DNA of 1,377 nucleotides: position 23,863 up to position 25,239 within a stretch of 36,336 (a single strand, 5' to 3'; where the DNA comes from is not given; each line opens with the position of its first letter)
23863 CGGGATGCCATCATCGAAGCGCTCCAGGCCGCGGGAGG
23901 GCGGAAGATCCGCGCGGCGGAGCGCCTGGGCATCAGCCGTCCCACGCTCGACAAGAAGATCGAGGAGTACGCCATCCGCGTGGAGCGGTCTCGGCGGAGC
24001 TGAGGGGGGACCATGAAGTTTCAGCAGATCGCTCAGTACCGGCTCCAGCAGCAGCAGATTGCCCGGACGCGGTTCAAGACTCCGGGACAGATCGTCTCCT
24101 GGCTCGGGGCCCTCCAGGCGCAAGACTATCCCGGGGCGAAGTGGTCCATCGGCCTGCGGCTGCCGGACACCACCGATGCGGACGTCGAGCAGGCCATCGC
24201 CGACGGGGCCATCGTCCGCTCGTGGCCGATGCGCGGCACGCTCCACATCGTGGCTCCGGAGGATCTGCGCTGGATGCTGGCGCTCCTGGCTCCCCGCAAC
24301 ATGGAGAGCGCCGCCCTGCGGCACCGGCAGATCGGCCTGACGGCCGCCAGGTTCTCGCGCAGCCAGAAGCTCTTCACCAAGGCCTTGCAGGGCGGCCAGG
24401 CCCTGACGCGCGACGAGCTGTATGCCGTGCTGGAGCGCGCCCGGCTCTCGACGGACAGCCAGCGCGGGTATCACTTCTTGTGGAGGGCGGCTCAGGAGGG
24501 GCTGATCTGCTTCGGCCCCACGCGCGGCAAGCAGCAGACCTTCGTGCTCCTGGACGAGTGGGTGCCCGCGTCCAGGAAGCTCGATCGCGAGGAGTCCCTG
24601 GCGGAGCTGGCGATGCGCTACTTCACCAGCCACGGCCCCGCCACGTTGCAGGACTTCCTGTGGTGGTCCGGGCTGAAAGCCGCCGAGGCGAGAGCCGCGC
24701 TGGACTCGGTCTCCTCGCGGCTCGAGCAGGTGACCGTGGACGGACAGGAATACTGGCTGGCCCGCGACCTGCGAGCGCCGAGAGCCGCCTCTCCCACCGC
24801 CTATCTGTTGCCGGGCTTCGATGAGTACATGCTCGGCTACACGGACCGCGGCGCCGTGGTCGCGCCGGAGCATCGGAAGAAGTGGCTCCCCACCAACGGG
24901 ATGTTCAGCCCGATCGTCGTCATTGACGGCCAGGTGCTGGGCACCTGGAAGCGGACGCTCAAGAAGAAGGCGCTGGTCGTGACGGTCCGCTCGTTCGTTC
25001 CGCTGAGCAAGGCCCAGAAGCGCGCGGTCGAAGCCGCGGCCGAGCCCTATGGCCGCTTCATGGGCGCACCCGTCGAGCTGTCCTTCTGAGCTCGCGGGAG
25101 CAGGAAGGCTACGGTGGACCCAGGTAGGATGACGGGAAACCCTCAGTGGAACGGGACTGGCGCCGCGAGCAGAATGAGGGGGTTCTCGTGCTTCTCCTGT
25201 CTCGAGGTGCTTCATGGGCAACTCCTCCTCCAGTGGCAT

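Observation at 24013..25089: AlkZ-like (Q-x-Q) DNA glycosylase: possible self-resistance marker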

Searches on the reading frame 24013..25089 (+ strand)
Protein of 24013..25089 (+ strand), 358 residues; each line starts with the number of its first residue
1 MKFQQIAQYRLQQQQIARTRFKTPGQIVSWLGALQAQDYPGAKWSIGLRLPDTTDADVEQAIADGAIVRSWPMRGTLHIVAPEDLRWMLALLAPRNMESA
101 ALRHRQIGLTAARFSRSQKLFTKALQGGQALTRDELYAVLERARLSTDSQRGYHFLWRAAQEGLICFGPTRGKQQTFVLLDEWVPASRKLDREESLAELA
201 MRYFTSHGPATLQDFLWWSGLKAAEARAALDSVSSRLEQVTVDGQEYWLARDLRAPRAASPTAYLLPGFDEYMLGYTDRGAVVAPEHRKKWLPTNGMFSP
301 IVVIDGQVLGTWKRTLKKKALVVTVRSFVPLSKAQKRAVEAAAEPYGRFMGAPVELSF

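Call 3: search_protein_families(library=pfam, proteins=[window:24013-25089:+], max_evalue=0.01)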
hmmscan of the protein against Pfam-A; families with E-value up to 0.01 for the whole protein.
window:24013-25089:+ (358 aa): 1 family
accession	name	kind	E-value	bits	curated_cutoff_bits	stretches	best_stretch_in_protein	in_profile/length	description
PF06224.18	AlkZ-like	-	2.6e-76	257.8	25.9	1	28-349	1-329/329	DNA glycosylase AlkZ-like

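Call 4: search_protein_families(library=ncbifam, proteins=[window:24013-25089:+], max_evalue=0.01)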
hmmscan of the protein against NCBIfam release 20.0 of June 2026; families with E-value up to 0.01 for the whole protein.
window:24013-25089:+ (358 aa): 0 families

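Call 5: search_solved_structures(query=window:24013-25089:+, max_evalue=1, show_alignments=4)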
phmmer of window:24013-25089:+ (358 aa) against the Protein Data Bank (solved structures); distinct sequences matched with E-value up to 1: 2.
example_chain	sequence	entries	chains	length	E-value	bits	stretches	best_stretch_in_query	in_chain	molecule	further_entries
5uuj_A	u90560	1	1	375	1.2e-32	116.4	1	3-348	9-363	AlkZ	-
2vdc_G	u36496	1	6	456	0.93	11.6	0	220-313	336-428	GLUTAMATE SYNTHASE [NADPH] SMALL CHAIN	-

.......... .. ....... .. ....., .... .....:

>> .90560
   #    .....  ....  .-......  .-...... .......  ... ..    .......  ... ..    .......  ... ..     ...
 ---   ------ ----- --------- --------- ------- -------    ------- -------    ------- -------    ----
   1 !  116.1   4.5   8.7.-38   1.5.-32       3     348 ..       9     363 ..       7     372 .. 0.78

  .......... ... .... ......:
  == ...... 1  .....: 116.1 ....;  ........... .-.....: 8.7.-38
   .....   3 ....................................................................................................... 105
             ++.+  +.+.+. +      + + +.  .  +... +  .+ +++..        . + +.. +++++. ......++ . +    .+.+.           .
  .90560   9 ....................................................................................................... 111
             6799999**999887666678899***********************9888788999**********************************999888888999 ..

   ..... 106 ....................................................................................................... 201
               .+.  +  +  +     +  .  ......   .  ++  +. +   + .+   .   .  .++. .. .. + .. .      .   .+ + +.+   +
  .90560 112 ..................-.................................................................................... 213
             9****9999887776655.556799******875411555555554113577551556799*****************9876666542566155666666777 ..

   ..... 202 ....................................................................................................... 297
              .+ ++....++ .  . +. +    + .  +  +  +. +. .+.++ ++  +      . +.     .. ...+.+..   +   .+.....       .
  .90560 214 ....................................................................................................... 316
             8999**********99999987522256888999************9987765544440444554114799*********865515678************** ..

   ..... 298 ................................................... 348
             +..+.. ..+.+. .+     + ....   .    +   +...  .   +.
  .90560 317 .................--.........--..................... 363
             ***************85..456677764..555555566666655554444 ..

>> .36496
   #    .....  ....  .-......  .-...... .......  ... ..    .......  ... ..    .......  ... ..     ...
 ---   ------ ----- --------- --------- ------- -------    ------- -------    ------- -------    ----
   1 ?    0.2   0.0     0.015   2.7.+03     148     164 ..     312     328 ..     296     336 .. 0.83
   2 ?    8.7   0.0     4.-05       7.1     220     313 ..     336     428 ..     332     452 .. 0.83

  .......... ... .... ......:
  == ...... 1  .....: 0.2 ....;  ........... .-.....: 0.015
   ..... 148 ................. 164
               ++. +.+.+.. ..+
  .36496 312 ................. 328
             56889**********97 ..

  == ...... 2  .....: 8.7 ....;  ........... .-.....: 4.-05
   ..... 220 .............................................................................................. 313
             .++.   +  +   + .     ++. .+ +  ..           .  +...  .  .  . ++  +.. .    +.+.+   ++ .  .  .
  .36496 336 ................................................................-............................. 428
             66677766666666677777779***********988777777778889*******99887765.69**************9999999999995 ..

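Call 10: find_homologous_proteins(query=window:24013-25089:+, max_evalue=1e-10)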
Query window:24013-25089:+ (358 aa): 7781 proteins with E <= 1e-10 among 8000 candidates; the best 120 are listed.
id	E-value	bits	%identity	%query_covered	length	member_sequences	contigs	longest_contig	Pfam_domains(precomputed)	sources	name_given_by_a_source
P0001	5.5e-236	800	100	100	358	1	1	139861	PF06224.19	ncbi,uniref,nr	ncbi:winged helix DNA-binding domain-containing protein [Hyalangium gracile]|uniref:winged helix DNA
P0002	5.7e-177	606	73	100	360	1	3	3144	PF06224.19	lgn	-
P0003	1.3e-160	552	68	99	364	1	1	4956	PF06224.19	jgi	jgi:hypothetical protein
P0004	3.1e-149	515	65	100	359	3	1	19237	PF06224.19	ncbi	-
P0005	4.2e-145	501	63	98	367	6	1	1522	PF06224.19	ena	-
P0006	1.8e-144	499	65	98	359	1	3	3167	PF06224.19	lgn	-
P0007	4.6e-144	498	61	100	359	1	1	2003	PF06224.19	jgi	jgi:hypothetical protein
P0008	1.1e-143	496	63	98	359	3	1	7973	PF06224.19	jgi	jgi:hypothetical protein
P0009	1.2e-143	496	63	100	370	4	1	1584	PF06224.19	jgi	jgi:winged helix DNA-binding protein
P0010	1.3e-143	496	64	97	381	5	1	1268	PF06224.19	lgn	-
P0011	3.6e-143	495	64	98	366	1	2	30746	PF06224.19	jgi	jgi:hypothetical protein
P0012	3.8e-143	495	63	98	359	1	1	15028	PF06224.19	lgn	-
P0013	1.5e-142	493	63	98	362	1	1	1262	PF06224.19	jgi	jgi:hypothetical protein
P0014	1.6e-142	493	63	99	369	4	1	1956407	PF06224.19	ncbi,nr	ncbi:MAG: winged helix DNA-binding domain-containing protein [Anaerolineales bacterium]|nr:winged he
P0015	5.6e-142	491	61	100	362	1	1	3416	PF06224.19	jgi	jgi:hypothetical protein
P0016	1.4e-141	490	63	98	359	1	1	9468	PF06224.19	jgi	jgi:hypothetical protein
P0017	2.6e-141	489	61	100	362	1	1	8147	PF06224.19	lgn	-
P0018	4.5e-141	488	61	100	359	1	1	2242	PF06224.19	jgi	jgi:hypothetical protein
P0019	6.2e-140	484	62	98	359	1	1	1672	PF06224.19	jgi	jgi:hypothetical protein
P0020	2.5e-139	482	62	98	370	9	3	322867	PF06224.19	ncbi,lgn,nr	ncbi:MAG: hypothetical protein BroJett011_21580 [Chloroflexota bacterium]|nr:MAG: hypothetical prote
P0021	7.1e-139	481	61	99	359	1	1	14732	PF06224.19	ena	-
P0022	7.8e-139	481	60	99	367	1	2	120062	PF06224.19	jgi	jgi:hypothetical protein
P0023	8.8e-139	480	60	100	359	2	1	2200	PF06224.19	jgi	jgi:hypothetical protein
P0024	1.1e-138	480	60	99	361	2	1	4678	PF06224.19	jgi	jgi:hypothetical protein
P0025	1.9e-138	479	58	99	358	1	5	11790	PF06224.19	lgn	-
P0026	4.1e-138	478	60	100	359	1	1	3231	PF06224.19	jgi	-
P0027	4.5e-138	478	61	98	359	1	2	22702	PF06224.19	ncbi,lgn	-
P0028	2.5e-137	476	60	100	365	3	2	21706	PF06224.19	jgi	jgi:hypothetical protein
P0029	8.5e-137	474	60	98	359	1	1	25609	PF06224.19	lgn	-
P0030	9.7e-136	470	59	100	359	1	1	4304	PF06224.19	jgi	jgi:hypothetical protein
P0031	1.4e-135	470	62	99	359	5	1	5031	PF06224.19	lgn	-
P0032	1.4e-135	470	59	98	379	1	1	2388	PF06224.19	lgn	-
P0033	1.4e-135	470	60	100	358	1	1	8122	PF06224.19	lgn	-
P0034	1.8e-135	469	60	99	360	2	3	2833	PF06224.19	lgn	-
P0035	3.8e-135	468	58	100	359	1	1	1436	PF06224.19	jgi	jgi:hypothetical protein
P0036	3.9e-135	468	61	98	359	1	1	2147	PF06224.19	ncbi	ncbi:MAG: winged helix DNA-binding domain-containing protein [Chloroflexota bacterium]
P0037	4.8e-135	468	57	100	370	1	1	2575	PF06224.19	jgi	jgi:hypothetical protein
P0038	4.9e-135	468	61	100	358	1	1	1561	PF06224.19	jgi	jgi:hypothetical protein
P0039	5.5e-135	468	59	100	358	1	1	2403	PF06224.19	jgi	-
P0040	6.2e-135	468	58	100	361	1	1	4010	PF06224.19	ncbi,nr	ncbi:MAG: AlkZ family DNA glycosylase [Anaerolineae bacterium]|nr:AlkZ family DNA glycosylase [Anaer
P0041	6.7e-135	468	59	100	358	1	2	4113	PF06224.19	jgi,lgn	jgi:hypothetical protein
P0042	1.1e-134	467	60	100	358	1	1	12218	PF06224.19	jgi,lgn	jgi:hypothetical protein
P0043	1.3e-134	467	58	100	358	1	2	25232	PF06224.19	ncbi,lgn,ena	-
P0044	1.4e-134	466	59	99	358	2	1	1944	PF06224.19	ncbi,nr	ncbi:MAG TPA: winged helix DNA-binding domain-containing protein [Anaerolineae bacterium]|nr:winged 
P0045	1.8e-134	466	60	99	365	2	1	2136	PF06224.19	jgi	jgi:hypothetical protein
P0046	2.0e-134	466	58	99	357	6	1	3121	PF06224.19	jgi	-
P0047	2.1e-134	466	59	98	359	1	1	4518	PF06224.19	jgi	jgi:hypothetical protein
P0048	2.1e-134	466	60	98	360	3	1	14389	PF06224.19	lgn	-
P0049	2.2e-134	466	61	99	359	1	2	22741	PF06224.19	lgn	-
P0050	3.0e-134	465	60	98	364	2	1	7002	PF06224.19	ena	-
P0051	3.1e-134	465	59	97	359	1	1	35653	PF06224.19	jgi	jgi:hypothetical protein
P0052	3.5e-134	465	59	99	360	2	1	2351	PF06224.19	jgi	jgi:hypothetical protein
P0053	3.6e-134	465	59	99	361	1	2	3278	PF06224.19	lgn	-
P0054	3.9e-134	465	59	98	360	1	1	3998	PF06224.19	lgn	-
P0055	4.3e-134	465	59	98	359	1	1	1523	PF06224.19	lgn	-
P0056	4.4e-134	465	61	98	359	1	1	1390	PF06224.19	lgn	-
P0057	4.8e-134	465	61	98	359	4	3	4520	PF06224.19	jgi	jgi:hypothetical protein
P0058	6.8e-134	464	59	98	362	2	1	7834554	PF06224.19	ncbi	ncbi:winged helix DNA-binding domain-containing protein [Verrucomicrobiota bacterium sgz303538]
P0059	8.6e-134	464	59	98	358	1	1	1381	PF06224.19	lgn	-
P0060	1.0e-133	464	61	99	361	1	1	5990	PF06224.19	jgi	jgi:hypothetical protein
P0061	1.8e-133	463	59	98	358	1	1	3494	PF06224.19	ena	-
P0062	1.9e-133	463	57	99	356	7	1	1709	PF06224.19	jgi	jgi:hypothetical protein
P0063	2.2e-133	463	57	100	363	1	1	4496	PF06224.19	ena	-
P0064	4.1e-133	462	58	100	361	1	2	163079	PF06224.19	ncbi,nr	ncbi:MAG: AlkZ family DNA glycosylase [Anaerolineaceae bacterium]|nr:AlkZ family DNA glycosylase [An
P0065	6.4e-133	461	59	99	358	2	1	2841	PF06224.19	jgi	jgi:hypothetical protein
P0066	8.6e-133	461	57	100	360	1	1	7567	PF06224.19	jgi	jgi:hypothetical protein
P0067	1.1e-132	460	59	99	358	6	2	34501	PF06224.19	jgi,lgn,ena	-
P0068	1.2e-132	460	60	98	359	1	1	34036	PF06224.19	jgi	jgi:hypothetical protein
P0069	2.1e-132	459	59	99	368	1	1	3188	PF06224.19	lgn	-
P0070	2.3e-132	459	58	98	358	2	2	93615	PF06224.19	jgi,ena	jgi:hypothetical protein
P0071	3.4e-132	459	59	98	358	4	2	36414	PF06224.19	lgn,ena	-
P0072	3.9e-132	459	59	98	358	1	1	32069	PF06224.19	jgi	jgi:hypothetical protein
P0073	4.0e-132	458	58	98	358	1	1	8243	PF06224.19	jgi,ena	-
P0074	4.2e-132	458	56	99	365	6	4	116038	PF06224.19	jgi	jgi:hypothetical protein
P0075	4.6e-132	458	59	100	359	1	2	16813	PF06224.19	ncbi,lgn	-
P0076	5.0e-132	458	59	99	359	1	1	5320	PF06224.19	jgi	jgi:hypothetical protein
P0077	5.3e-132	458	57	99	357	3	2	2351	PF06224.19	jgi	jgi:hypothetical protein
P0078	6.5e-132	458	58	98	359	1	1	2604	PF06224.19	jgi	-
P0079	7.2e-132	458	59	97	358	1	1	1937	PF06224.19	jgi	-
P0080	9.8e-132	457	59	98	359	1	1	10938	PF06224.19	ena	-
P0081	1.3e-131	457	59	98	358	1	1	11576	PF06224.19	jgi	jgi:hypothetical protein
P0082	1.7e-131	456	57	99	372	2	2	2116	PF06224.19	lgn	-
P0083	2.1e-131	456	59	97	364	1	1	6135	PF06224.19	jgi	jgi:hypothetical protein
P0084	2.1e-131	456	57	98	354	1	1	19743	PF06224.19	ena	-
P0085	2.6e-131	456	58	97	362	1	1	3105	PF06224.19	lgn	-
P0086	3.1e-131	456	58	97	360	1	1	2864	PF06224.19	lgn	-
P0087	3.6e-131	455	56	100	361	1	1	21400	PF06224.19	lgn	-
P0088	4.3e-131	455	56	100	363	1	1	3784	PF06224.19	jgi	jgi:Winged helix DNA-binding domain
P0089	6.7e-131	454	59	100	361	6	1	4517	PF06224.19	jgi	jgi:hypothetical protein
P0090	8.3e-131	454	58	98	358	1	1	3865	PF06224.19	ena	-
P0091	9.9e-131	454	57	99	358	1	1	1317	PF06224.19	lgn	-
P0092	1.0e-130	454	59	97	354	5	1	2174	PF06224.19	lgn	-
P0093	1.1e-130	454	60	98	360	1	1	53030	PF06224.19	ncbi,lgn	-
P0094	1.2e-130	454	56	100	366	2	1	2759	PF06224.19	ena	-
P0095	1.8e-130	453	58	99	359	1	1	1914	PF06224.19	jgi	jgi:hypothetical protein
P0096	2.0e-130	453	59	98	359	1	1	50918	PF06224.19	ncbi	ncbi:MAG: winged helix DNA-binding domain-containing protein [Anaerolineae bacterium]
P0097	2.2e-130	453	59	98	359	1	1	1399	PF06224.19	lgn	-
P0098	2.3e-130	453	58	98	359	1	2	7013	PF06224.19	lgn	-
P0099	2.3e-130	453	58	99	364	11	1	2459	PF06224.19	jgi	jgi:hypothetical protein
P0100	2.4e-130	453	59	97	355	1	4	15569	PF06224.19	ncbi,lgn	-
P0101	2.6e-130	453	57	99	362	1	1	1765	PF06224.19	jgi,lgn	jgi:hypothetical protein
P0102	3.7e-130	452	55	100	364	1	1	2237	PF06224.19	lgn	-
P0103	4.3e-130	452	58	100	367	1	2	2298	PF06224.19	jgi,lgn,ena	-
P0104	4.4e-130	452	59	98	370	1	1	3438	PF06224.19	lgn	-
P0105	4.5e-130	452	56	99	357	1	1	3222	PF06224.19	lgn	-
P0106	4.8e-130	452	58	99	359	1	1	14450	PF06224.19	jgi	jgi:hypothetical protein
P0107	5.8e-130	451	55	99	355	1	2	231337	PF06224.19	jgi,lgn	jgi:hypothetical protein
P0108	6.5e-130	451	59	100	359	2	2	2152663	PF06224.19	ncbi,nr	ncbi:MAG: winged helix DNA-binding domain-containing protein [Anaerolineae bacterium]|nr:winged heli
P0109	6.8e-130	451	58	100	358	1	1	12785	PF06224.19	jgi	jgi:hypothetical protein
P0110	7.2e-130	451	57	100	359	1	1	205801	PF06224.19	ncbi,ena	-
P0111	7.9e-130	451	59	97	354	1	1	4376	PF06224.19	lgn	-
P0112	9.1e-130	451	58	100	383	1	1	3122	PF06224.19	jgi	jgi:hypothetical protein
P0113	1.1e-129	450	56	100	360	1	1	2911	PF06224.19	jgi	jgi:hypothetical protein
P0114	1.1e-129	450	58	98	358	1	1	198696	PF06224.19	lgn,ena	-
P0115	1.1e-129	450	58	99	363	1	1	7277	PF06224.19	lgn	-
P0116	1.1e-129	450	58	100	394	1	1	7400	PF06224.19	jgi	-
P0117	1.6e-129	450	59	98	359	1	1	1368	PF06224.19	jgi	jgi:hypothetical protein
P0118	1.9e-129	450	57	99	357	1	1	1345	PF06224.19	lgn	-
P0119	2.3e-129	449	57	97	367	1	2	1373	PF06224.19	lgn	-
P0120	3.5e-129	449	57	100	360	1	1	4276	PF06224.19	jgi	jgi:hypothetical protein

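Call 11: find_encoding_contigs(protein=window:24013-25089:+, flank=10000, max_places=6)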
Protein window:24013-25089:+ (358 aa): no gene with exactly this product is on record in the collection.

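Call 16: find_related_loci(query=A1, collection=genome_contigs, flank=10000)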
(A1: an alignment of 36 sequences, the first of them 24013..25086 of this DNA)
Query A1 (358 aa) in genome_contigs; peptide patterns used: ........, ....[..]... (x = any residue, [..] = any of these).
600 stretches matched a pattern (row limit reached: there are more); 592 encode a relative of the query (tblastn E <= 1e-3); the best 80 are kept; 80 distinct loci.
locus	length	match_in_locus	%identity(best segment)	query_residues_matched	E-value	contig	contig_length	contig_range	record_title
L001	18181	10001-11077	65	1-357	1e-154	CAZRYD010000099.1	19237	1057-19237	MAG TPA_asm: uncultured Caldilineaceae bacterium isolate SRP323723_co1_132 genome assembly, contig: NODE_2333_length_192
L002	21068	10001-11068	63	4-357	4e-147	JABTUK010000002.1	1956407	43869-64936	MAG: Anaerolineales bacterium isolate H5_CFX5 seq002, whole genome shotgun sequence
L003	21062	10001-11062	63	1-353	5e-147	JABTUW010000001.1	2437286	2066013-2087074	MAG: Anaerolineales bacterium isolate H5_CFX7 seq001, whole genome shotgun sequence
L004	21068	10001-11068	59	5-357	3e-139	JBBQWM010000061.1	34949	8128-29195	MAG: Chloroflexia bacterium isolate Co_metawrap_2056 Cmw_2056_k141_6638621_length_34949_cov_31.9929, whole genome shotgu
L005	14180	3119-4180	57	5-357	1e-134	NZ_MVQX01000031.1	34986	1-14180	MAG: Methanomethylovorans sp. PtaU1.Bin093 A4E24_contig000031, whole genome shotgun sequence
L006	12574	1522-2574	57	1-350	1e-132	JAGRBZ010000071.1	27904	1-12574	MAG: Anaerolineae bacterium isolate HKST-UBA12 NODE_71_length_27904_cov_10.790060, whole genome shotgun sequence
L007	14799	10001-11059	56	5-356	1e-129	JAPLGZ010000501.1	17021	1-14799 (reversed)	MAG: Chloroflexota bacterium isolate LacPavin_0920_WC57_MAG_53_11 LacPavin_0920_WC57_scaffold_764858, whole genome shotg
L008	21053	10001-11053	55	3-353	6e-129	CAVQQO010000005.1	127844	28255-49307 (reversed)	MAG: uncultured beta proteobacterium isolate MFD09848.bin.2.23 genome assembly, contig: contig_39290, whole genome shotg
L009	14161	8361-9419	55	3-354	1e-127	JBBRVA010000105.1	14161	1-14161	MAG: Caldilineales bacterium isolate La3_metabat2.059 La3_metabat2.059_K_1833953_L_14161_cov_125.4466, whole genome shot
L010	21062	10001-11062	52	4-356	1e-126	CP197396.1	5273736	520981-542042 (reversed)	Chitinophagaceae bacterium MMS25-I14 chromosome, complete genome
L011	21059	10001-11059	55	6-357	1e-126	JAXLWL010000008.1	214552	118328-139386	MAG: Anaerolineae bacterium isolate STL-CHL22 C3.160.fa-8, whole genome shotgun sequence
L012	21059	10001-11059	56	5-356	1e-125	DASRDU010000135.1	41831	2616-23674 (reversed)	MAG TPA_asm: Blastocatellia bacterium isolate SMAG_U9988 k141_585966, whole genome shotgun sequence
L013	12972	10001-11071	57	6-356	1e-125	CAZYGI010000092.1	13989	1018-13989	MAG TPA_asm: uncultured Anaerolineales bacterium isolate binchicken_co115_307 genome assembly, contig: NODE_6724_length_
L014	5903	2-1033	54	9-351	3e-126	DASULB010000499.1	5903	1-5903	MAG TPA_asm: Chitinophagaceae bacterium isolate SMAG_U1533 k141_549605, whole genome shotgun sequence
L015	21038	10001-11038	55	6-354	6e-126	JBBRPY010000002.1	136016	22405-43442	MAG: Dehalococcoidia bacterium isolate metawrap_la1_107 W_la1_107_k141_1711767L_136016_cov_13.9988, whole genome shotgun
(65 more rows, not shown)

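Call 25: find_encoding_contigs(protein=P0001, flank=10000, max_places=2)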
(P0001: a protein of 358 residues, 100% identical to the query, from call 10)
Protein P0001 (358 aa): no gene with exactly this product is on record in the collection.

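Call 26: search_solved_structures(query=A1, max_evalue=0.01, show_alignments=5)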
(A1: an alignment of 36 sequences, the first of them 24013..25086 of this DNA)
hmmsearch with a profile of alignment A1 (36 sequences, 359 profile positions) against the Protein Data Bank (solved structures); distinct sequences matched with E-value up to 0.01: 1.
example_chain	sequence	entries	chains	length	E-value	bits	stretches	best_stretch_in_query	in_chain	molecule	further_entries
5uuj_A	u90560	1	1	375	3.2e-34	121.4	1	5-346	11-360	AlkZ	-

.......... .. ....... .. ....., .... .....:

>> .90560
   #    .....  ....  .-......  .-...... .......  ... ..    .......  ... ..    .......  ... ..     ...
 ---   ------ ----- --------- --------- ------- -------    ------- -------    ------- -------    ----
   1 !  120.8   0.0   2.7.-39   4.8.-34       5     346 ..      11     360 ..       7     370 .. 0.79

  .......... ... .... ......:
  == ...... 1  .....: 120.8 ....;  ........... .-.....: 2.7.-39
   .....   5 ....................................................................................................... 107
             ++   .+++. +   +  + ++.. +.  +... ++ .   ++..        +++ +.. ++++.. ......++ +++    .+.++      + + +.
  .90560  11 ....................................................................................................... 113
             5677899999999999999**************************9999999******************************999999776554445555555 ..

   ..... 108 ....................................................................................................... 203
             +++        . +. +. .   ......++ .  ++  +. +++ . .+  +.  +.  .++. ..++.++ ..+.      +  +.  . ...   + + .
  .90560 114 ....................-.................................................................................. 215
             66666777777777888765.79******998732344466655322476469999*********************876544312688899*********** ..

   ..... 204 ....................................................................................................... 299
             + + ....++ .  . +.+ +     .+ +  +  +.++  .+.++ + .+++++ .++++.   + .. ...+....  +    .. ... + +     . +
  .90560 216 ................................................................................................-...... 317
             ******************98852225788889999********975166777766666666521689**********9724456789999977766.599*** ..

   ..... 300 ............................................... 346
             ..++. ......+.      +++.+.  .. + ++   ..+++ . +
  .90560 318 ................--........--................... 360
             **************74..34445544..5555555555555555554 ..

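Call 33: search_protein_families(library=padloc, proteins=[window:24013-25089:+], max_evalue=0.01)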
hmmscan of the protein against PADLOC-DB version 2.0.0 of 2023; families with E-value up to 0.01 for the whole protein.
window:24013-25089:+ (358 aa): 0 families
